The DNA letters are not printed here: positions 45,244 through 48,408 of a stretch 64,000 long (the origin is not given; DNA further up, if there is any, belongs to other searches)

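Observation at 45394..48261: Clp/Hsp100-like ATPase with an internally duplicated D1 module (three AAA+ domains) in a conjugation operon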

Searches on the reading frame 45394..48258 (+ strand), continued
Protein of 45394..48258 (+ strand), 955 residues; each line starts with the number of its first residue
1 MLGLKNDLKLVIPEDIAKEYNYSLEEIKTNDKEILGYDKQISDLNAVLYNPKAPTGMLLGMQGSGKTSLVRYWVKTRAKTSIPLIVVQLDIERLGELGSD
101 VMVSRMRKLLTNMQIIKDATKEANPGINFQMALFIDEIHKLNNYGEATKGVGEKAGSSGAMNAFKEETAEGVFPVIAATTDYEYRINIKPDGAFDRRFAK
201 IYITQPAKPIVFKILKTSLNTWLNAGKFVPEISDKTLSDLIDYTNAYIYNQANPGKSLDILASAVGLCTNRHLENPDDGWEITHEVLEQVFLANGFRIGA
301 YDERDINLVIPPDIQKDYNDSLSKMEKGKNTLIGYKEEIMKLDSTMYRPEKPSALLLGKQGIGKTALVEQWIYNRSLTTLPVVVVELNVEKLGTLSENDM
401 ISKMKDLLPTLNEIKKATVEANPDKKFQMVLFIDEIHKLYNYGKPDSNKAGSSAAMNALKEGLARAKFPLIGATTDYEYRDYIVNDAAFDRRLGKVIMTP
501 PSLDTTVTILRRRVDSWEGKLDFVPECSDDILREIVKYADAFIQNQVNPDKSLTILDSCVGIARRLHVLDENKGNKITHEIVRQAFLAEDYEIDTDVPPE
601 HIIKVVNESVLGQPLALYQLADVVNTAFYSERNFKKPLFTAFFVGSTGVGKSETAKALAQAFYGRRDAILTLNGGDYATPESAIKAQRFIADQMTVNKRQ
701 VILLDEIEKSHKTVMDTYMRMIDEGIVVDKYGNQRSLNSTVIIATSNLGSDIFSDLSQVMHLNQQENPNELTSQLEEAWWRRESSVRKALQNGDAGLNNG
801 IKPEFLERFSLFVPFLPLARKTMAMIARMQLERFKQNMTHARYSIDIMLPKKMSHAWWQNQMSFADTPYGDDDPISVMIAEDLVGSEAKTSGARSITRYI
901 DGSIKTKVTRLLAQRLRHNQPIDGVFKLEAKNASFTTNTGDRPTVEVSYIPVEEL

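Call 19: get_annotated_region(hit=H5, flank=15000)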
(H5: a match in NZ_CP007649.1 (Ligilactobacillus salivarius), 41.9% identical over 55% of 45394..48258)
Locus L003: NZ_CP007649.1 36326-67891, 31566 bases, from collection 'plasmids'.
description: Ligilactobacillus salivarius strain JCM1046 plasmid pLMP1046, complete sequence
organism: Ligilactobacillus salivarius (NCBI taxid 1624)
taxonomy: Bacteria; Bacillota; Bacilli; Lactobacillales; Lactobacillaceae; Ligilactobacillus; Ligilactobacillus salivarius
host: -; source: swine; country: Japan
typing (MOB-suite, as given by PLSDB): non-mobilizable
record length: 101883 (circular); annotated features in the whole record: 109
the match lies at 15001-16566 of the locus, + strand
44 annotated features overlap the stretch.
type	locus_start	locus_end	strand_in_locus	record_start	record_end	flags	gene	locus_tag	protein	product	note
CDS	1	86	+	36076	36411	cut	-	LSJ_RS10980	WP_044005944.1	hypothetical protein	-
CDS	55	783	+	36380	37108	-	-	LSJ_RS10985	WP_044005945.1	hypothetical protein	-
CDS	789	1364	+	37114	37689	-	-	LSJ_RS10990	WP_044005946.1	hypothetical protein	-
CDS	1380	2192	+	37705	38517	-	-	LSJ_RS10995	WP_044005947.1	hypothetical protein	-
CDS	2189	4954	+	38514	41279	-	-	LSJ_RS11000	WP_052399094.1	FtsK/SpoIIIE domain-containing protein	-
CDS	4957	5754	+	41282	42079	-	-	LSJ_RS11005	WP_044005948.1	hypothetical protein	-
CDS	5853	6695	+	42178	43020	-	-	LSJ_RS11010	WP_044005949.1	hypothetical protein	-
CDS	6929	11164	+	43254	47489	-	-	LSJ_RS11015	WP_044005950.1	hypothetical protein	-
CDS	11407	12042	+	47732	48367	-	-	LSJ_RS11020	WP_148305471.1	hypothetical protein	-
CDS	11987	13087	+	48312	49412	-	-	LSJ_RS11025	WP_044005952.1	hypothetical protein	-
CDS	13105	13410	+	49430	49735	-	-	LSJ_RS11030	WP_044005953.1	hypothetical protein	-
CDS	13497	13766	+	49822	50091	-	-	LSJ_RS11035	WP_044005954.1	hypothetical protein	-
CDS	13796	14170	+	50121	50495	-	-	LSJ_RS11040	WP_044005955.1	hypothetical protein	-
CDS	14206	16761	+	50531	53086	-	-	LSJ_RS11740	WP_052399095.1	AAA family ATPase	-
CDS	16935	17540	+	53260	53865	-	-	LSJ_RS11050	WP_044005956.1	hypothetical protein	-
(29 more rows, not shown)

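Call 20: get_annotated_region(hit=H13, flank=15000)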
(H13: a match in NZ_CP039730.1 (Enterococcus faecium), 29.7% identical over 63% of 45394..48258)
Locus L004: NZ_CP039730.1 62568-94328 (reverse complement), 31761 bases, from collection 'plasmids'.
description: Enterococcus faecium strain ZY2 plasmid pZY2
organism: Enterococcus faecium (NCBI taxid 1352)
taxonomy: Bacteria; Bacillota; Bacilli; Lactobacillales; Enterococcaceae; Enterococcus; Enterococcus faecium
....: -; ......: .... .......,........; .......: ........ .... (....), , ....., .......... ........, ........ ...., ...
typing (MOB-suite, as given by PLSDB): non-mobilizable
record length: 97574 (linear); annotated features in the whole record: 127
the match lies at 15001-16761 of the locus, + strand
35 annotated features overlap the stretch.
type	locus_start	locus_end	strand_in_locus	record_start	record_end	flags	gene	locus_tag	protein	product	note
CDS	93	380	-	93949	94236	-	-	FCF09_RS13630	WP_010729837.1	hypothetical protein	-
CDS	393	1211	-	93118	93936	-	-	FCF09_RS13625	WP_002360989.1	AAA family ATPase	-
CDS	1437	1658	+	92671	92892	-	-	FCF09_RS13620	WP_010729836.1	type II toxin-antitoxin system RelB family antitoxin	-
CDS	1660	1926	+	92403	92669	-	-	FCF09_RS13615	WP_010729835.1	type II toxin-antitoxin system RelE/ParE family toxin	GO:0030541 - plasmid partitioning [Evidence IEA]; GO:0051290 - protein heterotetramerization [Evidence IEA]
CDS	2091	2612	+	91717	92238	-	-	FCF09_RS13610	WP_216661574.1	hypothetical protein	-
CDS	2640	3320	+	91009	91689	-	-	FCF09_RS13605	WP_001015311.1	IS6-like element IS1216 family transposase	GO:0006313 - DNA transposition [Evidence IEA]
CDS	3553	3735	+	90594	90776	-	-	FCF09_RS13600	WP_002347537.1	hypothetical protein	-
CDS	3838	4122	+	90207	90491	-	-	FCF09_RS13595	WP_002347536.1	hypothetical protein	-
CDS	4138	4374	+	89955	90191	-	-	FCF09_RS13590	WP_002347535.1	hypothetical protein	-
CDS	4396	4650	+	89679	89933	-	-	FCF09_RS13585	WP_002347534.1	hypothetical protein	-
CDS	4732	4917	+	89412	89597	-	-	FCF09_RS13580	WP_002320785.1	type II toxin-antitoxin system HicA family toxin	-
CDS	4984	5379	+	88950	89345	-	-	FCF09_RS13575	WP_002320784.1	type II toxin-antitoxin system HicB family antitoxin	-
CDS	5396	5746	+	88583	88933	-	-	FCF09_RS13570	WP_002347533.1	hypothetical protein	-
CDS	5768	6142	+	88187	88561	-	-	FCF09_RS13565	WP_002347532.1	hypothetical protein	-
CDS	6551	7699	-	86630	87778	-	tnpB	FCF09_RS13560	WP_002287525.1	IS200/IS605 family element RNA-guided endonuclease TnpB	-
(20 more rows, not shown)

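Call 37: find_encoding_contigs(protein=P0003, flank=10000, max_places=2)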
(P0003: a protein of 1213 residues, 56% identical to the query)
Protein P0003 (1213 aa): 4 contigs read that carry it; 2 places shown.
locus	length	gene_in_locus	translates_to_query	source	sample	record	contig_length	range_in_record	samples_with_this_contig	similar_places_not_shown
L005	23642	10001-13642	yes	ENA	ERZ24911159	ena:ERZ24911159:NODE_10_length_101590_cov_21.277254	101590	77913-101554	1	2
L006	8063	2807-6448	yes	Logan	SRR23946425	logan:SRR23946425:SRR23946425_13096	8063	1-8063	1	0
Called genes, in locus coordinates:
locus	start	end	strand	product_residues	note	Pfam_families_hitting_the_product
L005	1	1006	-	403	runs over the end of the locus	-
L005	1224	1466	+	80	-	-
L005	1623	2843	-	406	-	PF01385:OrfB_IS605, PF07282:Cas12f1-like_TNB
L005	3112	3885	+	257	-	PF04203:Sortase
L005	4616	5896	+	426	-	-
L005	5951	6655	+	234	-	PF00413:Peptidase_M10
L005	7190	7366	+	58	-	-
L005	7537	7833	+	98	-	-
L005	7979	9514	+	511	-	-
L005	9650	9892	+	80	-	-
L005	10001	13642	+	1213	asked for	PF00158:Sigma54_activat (faint), PF01637:ATPase_2 (faint), PF02492:cobW (faint), PF04851:ResIII (faint), PF05621:TniB (faint), PF00004:AAA (weak), PF07724:AAA_2, PF07728:AAA_5 (weak), +13 more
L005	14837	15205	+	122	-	-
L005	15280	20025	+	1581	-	-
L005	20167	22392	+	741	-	-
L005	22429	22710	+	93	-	-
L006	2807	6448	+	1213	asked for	PF00158:Sigma54_activat (faint), PF01637:ATPase_2 (faint), PF02492:cobW (faint), PF04851:ResIII (faint), PF05621:TniB (faint), PF00004:AAA (weak), PF07724:AAA_2, PF07728:AAA_5 (weak), +13 more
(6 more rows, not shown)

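Call 42: find_encoding_contigs(protein=P0047, flank=10000, max_places=1)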
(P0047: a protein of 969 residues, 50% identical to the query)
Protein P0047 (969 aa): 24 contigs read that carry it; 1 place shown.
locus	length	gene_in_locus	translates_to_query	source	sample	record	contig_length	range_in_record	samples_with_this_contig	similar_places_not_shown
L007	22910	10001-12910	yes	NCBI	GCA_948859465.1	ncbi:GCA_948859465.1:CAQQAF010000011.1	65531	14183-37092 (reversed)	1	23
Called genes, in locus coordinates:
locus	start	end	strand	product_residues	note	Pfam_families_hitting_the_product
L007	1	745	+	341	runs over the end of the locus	PF08363:GbpC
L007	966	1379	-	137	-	-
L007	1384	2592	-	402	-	PF17989:ALP_N, PF21522:MreB-like_C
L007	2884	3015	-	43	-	-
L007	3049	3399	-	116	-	-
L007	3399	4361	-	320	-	PF01656:CbiA, PF02374:ArsA_ATPase, PF06564:CBP_BcsQ (faint), PF09140:MipZ (weak), PF10609:ParA (faint), PF13614:AAA_31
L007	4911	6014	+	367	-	PF06970:RepA_N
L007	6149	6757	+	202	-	PF04203:Sortase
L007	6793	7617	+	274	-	-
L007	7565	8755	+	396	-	-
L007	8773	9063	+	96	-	-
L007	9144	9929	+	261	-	-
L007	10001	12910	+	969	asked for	PF05673:DUF815 (faint), PF00158:Sigma54_activat (faint), PF04851:ResIII (faint), PF05621:TniB (faint), PF06745:ATPase (faint), PF00004:AAA, PF07724:AAA_2, PF07728:AAA_5, +9 more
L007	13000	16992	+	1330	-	-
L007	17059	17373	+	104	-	-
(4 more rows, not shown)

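Call 43: find_encoding_contigs(protein=P0086, flank=10000, max_places=1)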
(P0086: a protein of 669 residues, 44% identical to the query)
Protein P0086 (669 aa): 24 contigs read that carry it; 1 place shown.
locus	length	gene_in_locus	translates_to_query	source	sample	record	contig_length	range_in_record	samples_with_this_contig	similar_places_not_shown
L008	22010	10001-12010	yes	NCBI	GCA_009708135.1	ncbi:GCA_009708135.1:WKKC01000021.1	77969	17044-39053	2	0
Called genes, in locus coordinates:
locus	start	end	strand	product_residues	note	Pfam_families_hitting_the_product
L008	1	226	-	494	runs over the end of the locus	-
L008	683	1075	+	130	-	-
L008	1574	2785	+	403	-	PF17989:ALP_N, PF21522:MreB-like_C (weak)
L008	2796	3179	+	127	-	-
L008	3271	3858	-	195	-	-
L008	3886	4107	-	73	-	-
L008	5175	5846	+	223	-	-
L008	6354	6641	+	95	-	PF17362:pXO2-34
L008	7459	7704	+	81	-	-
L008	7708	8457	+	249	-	-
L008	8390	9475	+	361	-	-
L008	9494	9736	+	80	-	-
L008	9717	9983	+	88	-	-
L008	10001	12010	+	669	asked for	PF00158:Sigma54_activat (faint), PF04851:ResIII (faint), PF05621:TniB (faint), PF13191:AAA_16 (faint), PF13173:AAA_14 (faint), PF07724:AAA_2, PF00004:AAA, PF07728:AAA_5, +1 more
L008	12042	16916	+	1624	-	-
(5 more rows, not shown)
